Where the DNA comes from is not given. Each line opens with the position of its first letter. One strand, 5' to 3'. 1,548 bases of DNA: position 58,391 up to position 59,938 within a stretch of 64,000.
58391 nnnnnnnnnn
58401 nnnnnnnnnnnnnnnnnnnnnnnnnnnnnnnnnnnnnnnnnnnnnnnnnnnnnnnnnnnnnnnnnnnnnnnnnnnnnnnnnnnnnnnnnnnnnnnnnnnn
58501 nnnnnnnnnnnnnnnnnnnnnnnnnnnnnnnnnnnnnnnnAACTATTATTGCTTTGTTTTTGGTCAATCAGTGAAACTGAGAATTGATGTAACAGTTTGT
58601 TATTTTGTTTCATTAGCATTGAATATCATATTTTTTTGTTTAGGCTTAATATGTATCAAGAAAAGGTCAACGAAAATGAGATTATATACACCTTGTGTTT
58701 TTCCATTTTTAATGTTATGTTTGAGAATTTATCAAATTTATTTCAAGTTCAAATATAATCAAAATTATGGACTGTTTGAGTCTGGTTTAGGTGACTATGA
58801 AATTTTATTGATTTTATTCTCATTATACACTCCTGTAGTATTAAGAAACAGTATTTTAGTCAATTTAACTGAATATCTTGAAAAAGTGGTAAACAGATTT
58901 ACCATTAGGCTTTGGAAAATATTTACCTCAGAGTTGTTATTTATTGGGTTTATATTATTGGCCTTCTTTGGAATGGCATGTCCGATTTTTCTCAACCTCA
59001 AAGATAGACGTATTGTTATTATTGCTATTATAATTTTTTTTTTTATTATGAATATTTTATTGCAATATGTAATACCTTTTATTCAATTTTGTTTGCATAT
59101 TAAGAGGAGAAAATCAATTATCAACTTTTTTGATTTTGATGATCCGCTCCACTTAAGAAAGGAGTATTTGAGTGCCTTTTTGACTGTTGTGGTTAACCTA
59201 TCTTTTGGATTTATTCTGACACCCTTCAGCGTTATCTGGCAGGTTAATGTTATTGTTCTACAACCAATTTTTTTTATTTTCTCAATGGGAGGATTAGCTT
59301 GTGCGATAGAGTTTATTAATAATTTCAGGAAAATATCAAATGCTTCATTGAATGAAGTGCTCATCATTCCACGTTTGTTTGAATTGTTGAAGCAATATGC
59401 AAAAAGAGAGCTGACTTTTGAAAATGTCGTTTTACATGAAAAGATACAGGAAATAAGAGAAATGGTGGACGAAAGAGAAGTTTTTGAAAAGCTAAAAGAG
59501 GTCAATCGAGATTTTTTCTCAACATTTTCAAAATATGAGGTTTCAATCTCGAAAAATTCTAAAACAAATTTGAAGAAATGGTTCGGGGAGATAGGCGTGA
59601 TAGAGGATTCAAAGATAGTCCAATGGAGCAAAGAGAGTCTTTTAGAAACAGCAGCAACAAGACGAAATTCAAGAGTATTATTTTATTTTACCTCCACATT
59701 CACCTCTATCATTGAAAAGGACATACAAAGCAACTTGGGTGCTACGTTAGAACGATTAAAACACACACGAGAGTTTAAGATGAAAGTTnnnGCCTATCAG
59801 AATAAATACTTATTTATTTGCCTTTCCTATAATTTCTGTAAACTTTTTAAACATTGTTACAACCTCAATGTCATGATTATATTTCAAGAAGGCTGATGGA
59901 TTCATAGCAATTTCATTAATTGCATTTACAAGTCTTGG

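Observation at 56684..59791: Single-ORF chimera of a secreted trypsin-like protease, RCC1 propeller, 7-TM bundle and RGS domain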

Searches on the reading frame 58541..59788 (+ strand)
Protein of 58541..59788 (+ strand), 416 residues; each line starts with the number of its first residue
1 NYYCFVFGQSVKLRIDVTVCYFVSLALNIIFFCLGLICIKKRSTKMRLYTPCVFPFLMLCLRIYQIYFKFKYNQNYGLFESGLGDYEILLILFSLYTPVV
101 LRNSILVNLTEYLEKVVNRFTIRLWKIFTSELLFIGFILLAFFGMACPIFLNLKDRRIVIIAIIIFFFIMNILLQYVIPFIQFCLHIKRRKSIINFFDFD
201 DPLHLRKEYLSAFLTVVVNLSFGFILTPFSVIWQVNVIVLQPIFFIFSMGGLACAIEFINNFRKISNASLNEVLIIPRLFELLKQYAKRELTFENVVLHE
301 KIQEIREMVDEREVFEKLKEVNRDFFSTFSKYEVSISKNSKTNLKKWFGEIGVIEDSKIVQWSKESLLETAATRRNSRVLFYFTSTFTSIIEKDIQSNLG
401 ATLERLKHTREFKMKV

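Call 26: search_protein_representatives(protein=window:58541-59788:+)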
Query: 416 residues. Proteins with E-value up to 0.001 (for the whole library): 8; up to 1e-10: 1; up to 1e-30: 0. The best 8 are listed.
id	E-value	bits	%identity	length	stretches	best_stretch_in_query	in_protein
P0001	4.9e-15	72.1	96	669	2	69-104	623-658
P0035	8.5e-10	54.9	28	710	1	24-350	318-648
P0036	8.7e-10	54.9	30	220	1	242-373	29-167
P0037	1.9e-04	37.3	31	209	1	199-345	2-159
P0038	1.9e-04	37.2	30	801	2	264-356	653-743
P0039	3.1e-04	36.6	31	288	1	194-339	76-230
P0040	4.3e-04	36.1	27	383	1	154-413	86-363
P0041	4.6e-04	36.0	30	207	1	242-348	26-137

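Call 28: search_protein_families(library=pfam, proteins=[P0035, P0036, P0037, P0038, P0039, P0040, P0041], max_evalue=0.1)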
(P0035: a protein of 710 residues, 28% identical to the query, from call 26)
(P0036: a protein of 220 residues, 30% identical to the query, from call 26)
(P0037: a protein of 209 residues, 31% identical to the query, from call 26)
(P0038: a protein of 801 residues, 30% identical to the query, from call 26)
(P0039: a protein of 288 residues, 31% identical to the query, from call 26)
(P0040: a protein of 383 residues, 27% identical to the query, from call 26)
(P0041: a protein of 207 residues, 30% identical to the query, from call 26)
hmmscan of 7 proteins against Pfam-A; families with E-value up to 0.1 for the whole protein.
P0035 (710 aa): 1 family
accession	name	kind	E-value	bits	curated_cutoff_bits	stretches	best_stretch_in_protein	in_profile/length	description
PF00615.24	RGS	-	0.00015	22.6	23.9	1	571-656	2-90/117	Regulator of G protein signaling domain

P0036 (220 aa): 2 families
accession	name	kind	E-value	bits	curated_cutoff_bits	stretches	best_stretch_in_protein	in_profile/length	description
PF00615.24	RGS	-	1.9e-06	28.7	23.9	1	64-165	2-100/117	Regulator of G protein signaling domain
PF24235.1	RHG29_45_N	-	0.0053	17.4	27.7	0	164-204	29-67/108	Rho GTPase-activating protein 29/45 N-terminal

P0037 (209 aa): 1 family
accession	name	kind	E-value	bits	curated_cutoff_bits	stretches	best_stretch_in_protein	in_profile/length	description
PF00615.24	RGS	-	3.6e-10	40.7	23.9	1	84-178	5-84/117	Regulator of G protein signaling domain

P0038 (801 aa): 1 family
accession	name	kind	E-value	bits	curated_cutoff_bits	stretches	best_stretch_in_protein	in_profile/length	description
PF00615.24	RGS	-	3.6e-08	34.2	23.9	1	658-741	1-85/117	Regulator of G protein signaling domain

P0039 (288 aa): 3 families
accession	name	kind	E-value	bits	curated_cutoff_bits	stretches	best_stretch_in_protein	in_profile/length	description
PF00615.24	RGS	-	4.1e-11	43.7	23.9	1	162-277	3-116/117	Regulator of G protein signaling domain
PF13197.11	DUF4013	-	0.0064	16.8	26.9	1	92-155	66-126/168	Protein of unknown function (DUF4013)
PF09128.16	RGS-like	-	0.032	14.4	27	1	188-247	35-89/191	Regulator of G protein signalling-like domain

P0040 (383 aa): 3 families
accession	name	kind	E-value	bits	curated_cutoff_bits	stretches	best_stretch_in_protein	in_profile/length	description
PF00615.24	RGS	-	1.8e-08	35.2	23.9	1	214-297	2-86/117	Regulator of G protein signaling domain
PF14163.11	SieB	-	0.002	18.1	26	1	70-123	4-61/147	Super-infection exclusion protein B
PF04478.17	Mid2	-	0.099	12.9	23.2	0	292-340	7-56/150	Mid2 like cell wall stress sensor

P0041 (207 aa): 4 families
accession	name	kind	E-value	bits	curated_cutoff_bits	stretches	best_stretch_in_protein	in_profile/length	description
PF00615.24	RGS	-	0.00044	21.1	23.9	1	58-147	2-90/117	Regulator of G protein signaling domain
PF24360.1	DUF7516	-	0.002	18.6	27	1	54-83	39-68/87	Domain of unknown function (DUF7516)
PF11506.14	DUF3217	-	0.037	14.4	26.4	1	57-98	28-69/104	Protein of unknown function (DUF3217)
PF18928.5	DUF5677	-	0.067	13.7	27.1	0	151-202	23-77/166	Family of unknown function (DUF5677)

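Call 30: list_cluster_members(proteins=[P0035, P0036, P0037, P0038, P0039, P0040, P0041, P0001])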
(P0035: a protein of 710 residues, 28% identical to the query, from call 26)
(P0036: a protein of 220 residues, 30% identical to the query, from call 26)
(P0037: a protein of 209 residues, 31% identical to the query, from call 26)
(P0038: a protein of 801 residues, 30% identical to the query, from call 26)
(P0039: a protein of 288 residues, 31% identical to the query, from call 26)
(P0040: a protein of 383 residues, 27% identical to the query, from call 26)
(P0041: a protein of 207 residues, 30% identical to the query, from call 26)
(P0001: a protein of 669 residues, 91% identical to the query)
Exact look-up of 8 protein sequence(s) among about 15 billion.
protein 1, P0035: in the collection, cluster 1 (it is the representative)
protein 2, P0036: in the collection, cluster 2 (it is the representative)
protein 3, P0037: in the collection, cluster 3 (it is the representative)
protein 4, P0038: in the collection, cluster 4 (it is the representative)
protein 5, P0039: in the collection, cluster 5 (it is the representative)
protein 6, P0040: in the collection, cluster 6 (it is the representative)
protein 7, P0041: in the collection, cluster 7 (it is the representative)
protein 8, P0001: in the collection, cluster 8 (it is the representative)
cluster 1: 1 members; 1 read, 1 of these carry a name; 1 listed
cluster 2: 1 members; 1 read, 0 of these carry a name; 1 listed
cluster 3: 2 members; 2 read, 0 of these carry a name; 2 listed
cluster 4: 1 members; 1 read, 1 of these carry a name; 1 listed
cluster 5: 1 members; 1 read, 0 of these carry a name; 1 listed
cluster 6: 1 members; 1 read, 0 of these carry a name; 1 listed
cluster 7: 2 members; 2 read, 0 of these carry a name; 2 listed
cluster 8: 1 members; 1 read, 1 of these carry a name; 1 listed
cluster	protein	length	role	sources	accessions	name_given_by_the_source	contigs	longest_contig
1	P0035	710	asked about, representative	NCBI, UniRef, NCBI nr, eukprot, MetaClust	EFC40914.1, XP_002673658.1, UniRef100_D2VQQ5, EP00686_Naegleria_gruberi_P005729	hypothetical protein NAEGRDRAFT_58957 [Naegleria gruberi] | RGS domain-containing protein n=1 Tax=Naegleria gruberi TaxID=5762 RepID=D2VQQ5_NAEGR | uncharacterized protein NAEGRDRAFT_58957 [Naegleria gruberi]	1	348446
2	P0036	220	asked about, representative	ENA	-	-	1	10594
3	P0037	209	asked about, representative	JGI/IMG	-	-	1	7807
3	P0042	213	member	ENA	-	-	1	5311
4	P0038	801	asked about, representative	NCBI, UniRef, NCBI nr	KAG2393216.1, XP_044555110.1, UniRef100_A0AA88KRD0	hypothetical protein C9374_009793 [Naegleria lovaniensis] | RGS domain-containing protein n=1 Tax=Naegleria lovaniensis TaxID=51637 ... | uncharacterized protein C9374_009793 [Naegleria lovaniensis]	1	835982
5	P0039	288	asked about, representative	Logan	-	-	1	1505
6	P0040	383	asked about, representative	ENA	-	-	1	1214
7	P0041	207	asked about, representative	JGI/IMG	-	-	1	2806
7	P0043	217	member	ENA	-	-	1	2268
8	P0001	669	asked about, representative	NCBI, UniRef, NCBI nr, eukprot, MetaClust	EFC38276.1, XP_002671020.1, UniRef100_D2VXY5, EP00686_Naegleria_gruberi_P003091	predicted protein [Naegleria gruberi] | Predicted protein n=1 Tax=Naegleria gruberi TaxID=5762 RepID=D2VXY5_NAEGR | uncharacterized protein NAEGRDRAFT_74003 [Naegleria gruberi]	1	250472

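Call 32: find_homologous_proteins(query=A2, max_evalue=0.001)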
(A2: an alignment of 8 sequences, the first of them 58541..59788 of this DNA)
Query A2 (8 sequences) (416 aa, profile of the alignment): 2 proteins with E <= 0.001 among 8000 candidates.
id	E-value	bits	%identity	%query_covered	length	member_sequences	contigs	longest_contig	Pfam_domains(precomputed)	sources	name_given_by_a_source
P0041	7.1e-69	251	29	25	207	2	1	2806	-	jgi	-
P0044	4.4e-57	212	28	24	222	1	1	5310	PF00615.25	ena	-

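Call 33: search_solved_structures(query=A2, max_evalue=0.01, show_alignments=2)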
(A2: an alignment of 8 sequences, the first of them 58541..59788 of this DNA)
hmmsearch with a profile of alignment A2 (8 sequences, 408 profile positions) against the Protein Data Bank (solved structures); distinct sequences matched with E-value up to 0.01: 35.
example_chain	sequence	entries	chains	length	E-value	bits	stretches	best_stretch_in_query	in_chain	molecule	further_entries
2i59_A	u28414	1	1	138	8.5e-11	44.7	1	256-336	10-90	Regulator of G-protein signaling 10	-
2dlr_A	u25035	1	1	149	1.1e-10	44.4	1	257-336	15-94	Regulator of G-protein signaling 10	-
2ihb_B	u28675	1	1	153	1.4e-10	44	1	257-336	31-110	Regulator of G-protein signalling 10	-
6am3_X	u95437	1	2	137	7.4e-09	38.3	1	259-335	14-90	Regulator of G-protein signaling 17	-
4igu_A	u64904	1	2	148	1e-08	37.8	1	259-338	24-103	CG5036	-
1zv4_X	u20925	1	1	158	1.1e-08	37.7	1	258-335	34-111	Regulator of G-protein signaling 17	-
1cmz_A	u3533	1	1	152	3.3e-08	36.2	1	259-343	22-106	PROTEIN (GAIP (G-ALPHA INTERACTING) PROTEIN)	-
2ebz_A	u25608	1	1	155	2.3e-07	33.4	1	259-331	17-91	Regulator of G-protein signaling 12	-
2bv1_A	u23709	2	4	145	7.3e-07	31.7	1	256-377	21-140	REGULATOR OF G-PROTEIN SIGNALLING 1 | Regulator of G-protein signaling 1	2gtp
2crp_A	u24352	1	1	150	1e-06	31.2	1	257-334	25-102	Regulator of G-protein signaling 5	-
2jnu_A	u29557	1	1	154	2.1e-06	30.2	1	260-329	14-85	Regulator of G-protein signaling 14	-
2oj4_A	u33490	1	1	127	2.8e-06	29.8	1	259-341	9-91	Regulator of G-protein signaling 3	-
2dlv_A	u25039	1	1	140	6.5e-06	28.6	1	259-375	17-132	Regulator of G-protein signaling 18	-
2jm5_A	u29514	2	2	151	7.6e-06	28.4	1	259-376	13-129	Regulator of G-protein signaling 18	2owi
2ihd_A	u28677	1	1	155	9.3e-06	28.1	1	242-341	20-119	Regulator of G-protein signaling 8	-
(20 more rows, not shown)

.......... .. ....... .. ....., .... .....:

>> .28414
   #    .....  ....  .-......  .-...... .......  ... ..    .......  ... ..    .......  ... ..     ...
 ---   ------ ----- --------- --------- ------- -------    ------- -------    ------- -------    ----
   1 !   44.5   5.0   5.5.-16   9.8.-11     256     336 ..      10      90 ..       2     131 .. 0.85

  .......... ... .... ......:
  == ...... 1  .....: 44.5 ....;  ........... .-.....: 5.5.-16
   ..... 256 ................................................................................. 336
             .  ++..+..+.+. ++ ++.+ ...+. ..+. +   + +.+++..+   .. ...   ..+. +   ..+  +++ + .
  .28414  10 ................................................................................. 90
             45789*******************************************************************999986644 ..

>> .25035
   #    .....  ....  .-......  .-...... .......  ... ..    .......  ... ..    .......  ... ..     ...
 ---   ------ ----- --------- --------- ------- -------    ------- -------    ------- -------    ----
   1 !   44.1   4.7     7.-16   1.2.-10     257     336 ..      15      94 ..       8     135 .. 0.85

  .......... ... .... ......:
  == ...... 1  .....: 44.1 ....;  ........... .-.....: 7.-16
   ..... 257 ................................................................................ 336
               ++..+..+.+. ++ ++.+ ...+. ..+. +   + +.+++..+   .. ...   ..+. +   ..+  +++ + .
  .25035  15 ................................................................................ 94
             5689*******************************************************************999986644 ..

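Call 45: predict_structure(alignment_id=A1)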
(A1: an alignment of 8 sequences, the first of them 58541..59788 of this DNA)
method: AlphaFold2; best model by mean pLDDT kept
length: 416 residues; sequences in the alignment: 8
mean_pLDDT: 58.8   pTM: 0.36
mean pLDDT of the five models: 58.8, 57.0, 56.6, 56.6, 55.1
residues with pLDDT >= 90: 0; 70-90: 116; 50-70: 170; < 50: 130
segments of 3 or more residues with pLDDT < 50: 1-15, 75-86, 112-114, 187-213, 226-243, 245-247, 249-266, 355-375
pLDDT, mean of each block of 10 residues (from residue 1): 36 49 61 63 53 55 55 46 48 53 52 49 52 56 53 58 63 58 51 36 41 50 46 45 48 47 50 79 84 85 82 79 83 81 78 49 39 53 76 83 80 73
secondary structure, 60 per line:
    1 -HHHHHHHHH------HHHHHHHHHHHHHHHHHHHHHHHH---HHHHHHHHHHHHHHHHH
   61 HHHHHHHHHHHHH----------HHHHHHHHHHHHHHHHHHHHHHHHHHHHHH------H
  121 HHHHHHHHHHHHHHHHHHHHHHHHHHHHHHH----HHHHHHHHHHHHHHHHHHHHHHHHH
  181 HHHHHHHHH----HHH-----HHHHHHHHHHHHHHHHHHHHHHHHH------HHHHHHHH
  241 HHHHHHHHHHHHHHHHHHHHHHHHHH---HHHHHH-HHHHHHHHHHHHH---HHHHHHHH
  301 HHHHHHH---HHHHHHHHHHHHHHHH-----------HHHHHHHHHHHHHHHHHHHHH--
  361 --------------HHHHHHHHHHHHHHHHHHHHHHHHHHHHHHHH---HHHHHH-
elements in order: H2-10 H17-40 H44-73 H84-113 H120-151 H156-189 H202-226 H233-266 H270-275 H277-289 H293-307 H311-326 H338-358 H375-406 H410-415

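Call 48: fold_search(model_id=the predicted structure, library=pdb)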
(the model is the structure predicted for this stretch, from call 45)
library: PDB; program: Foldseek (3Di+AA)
matches with E <= 10: 118; with E <= 0.001: 0
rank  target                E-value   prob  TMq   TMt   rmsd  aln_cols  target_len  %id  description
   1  2jm5_MODEL_1_A        5.9e-03  1.00  0.17  0.49  10.7       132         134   20  Solution Structure of the RGS domain from human RGS18 (released 2006-10-24)
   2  3c7l_A                1.3e-02  1.00  0.19  0.58   8.2       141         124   15  Molecular architecture of Galphao and the structural basis for RGS16-mediated deactivation (released 2008-05-06)
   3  6am3_X                1.9e-02  1.00  0.17  0.50  17.5       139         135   16  Regulator of G protein signaling (RGS) 17 in complex with Ca2+ (released 2019-02-13)
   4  2bv1_B                2.1e-02  1.00  0.18  0.55  10.6       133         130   15  Regulator of G-protein Signalling 1 (Human) (released 2005-06-27)
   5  6am3_A                2.6e-02  1.00  0.17  0.51  17.5       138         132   16  Regulator of G protein signaling (RGS) 17 in complex with Ca2+ (released 2019-02-13)
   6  2bv1_A                2.9e-02  1.00  0.18  0.54  10.7       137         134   14  Regulator of G-protein Signalling 1 (Human) (released 2005-06-27)
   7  2i59_MODEL_1_A        3.0e-02  1.00  0.21  0.56   7.7       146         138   18  Solution structure of RGS10 (released 2006-10-31)
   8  2ihb_B                3.5e-02  1.00  0.16  0.58   1.1        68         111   26  Crystal structure of the heterodimeric complex of human RGS10 and activated Gi alpha 3 (released 2006-11-21)
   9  2ode_D                3.9e-02  1.00  0.20  0.64   6.4       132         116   14  Crystal structure of the heterodimeric complex of human RGS8 and activated Gi alpha 3 (released 2007-02-06)
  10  3c7l_B                3.9e-02  1.00  0.20  0.58   8.2       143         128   15  Molecular architecture of Galphao and the structural basis for RGS16-mediated deactivation (released 2008-05-06)
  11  2bt2_E                4.1e-02  1.00  0.18  0.50   9.5       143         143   13  Structure of the regulator of G-protein signaling 16 (released 2005-06-03)
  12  2bt2_A                4.5e-02  1.00  0.19  0.52  13.1       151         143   13  Structure of the regulator of G-protein signaling 16 (released 2005-06-03)
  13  2af0                  4.5e-02  1.00  0.18  0.48  12.1       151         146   14  Structure of the Regulator of G-Protein Signaling Domain of RGS2 (released 2005-08-02)
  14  2ode_B                4.7e-02  1.00  0.21  0.57   6.7       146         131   14  Crystal structure of the heterodimeric complex of human RGS8 and activated Gi alpha 3 (released 2007-02-06)
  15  2dlv_MODEL_1_A        4.7e-02  1.00  0.17  0.48  10.3       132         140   20  Solution structure of the RGS domain of human regulator of G-protein signaling 18 (released 2007-04-17)
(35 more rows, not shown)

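Call 65: find_encoding_contigs(protein=P0044, flank=5000, max_places=3)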
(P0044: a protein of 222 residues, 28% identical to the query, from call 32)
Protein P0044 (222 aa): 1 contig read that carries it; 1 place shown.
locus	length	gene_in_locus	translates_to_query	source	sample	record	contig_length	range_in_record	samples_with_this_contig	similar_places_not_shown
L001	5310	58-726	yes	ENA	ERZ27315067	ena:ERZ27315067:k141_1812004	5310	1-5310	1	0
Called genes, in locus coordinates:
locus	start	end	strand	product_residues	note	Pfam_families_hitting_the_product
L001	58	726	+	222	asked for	PF00615:RGS (weak)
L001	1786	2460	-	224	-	PF00481:PP2C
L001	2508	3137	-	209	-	PF00481:PP2C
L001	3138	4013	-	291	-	-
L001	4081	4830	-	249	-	-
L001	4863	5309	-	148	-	?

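Call 66: find_encoding_contigs(protein=P0036, flank=6000, max_places=2)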
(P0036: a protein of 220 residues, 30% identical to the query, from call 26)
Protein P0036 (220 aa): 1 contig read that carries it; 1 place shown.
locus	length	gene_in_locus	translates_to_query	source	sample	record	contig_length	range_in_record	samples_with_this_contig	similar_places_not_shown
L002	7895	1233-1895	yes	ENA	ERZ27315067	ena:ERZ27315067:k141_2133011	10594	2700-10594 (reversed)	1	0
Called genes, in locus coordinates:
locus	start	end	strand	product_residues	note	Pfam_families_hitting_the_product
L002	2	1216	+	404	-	?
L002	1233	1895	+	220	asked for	PF00615:RGS (weak)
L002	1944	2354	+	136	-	-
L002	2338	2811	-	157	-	-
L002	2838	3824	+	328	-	-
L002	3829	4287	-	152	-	PF04752:ChaC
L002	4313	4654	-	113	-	PF04752:ChaC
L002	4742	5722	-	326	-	PF03006:HlyIII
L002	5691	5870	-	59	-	-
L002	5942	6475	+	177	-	PF13392:HNH_3, PF14787:zf-CCHC_5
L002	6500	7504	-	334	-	PF00491:Arginase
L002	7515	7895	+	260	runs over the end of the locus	PF01765:RRF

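Call 68: search_protein_families(library=pfam, proteins=[L002:2-1216:+], max_evalue=0.01)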
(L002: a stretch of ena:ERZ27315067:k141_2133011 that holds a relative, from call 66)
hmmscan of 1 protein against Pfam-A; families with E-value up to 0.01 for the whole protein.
L002:2-1216:+ (404 aa): 0 families

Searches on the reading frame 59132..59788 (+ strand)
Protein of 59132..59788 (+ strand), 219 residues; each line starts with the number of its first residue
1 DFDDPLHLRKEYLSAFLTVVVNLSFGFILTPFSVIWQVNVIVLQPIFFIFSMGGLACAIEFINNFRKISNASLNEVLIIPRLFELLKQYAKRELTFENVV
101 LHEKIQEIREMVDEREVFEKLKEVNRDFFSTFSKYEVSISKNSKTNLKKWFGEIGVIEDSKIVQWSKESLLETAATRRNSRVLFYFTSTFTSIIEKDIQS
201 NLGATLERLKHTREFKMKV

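Call 91: find_related_loci(query=A4, collection=metagenome_contigs, flank=6000)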
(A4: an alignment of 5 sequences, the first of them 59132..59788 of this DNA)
Query A4 (219 aa) in metagenome_contigs; peptide patterns used: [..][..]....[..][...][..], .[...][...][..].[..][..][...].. (x = any residue, [..] = any of these).
154 stretches matched a pattern, but none encodes a relative of the query by tblastn (E <= 1e-3).
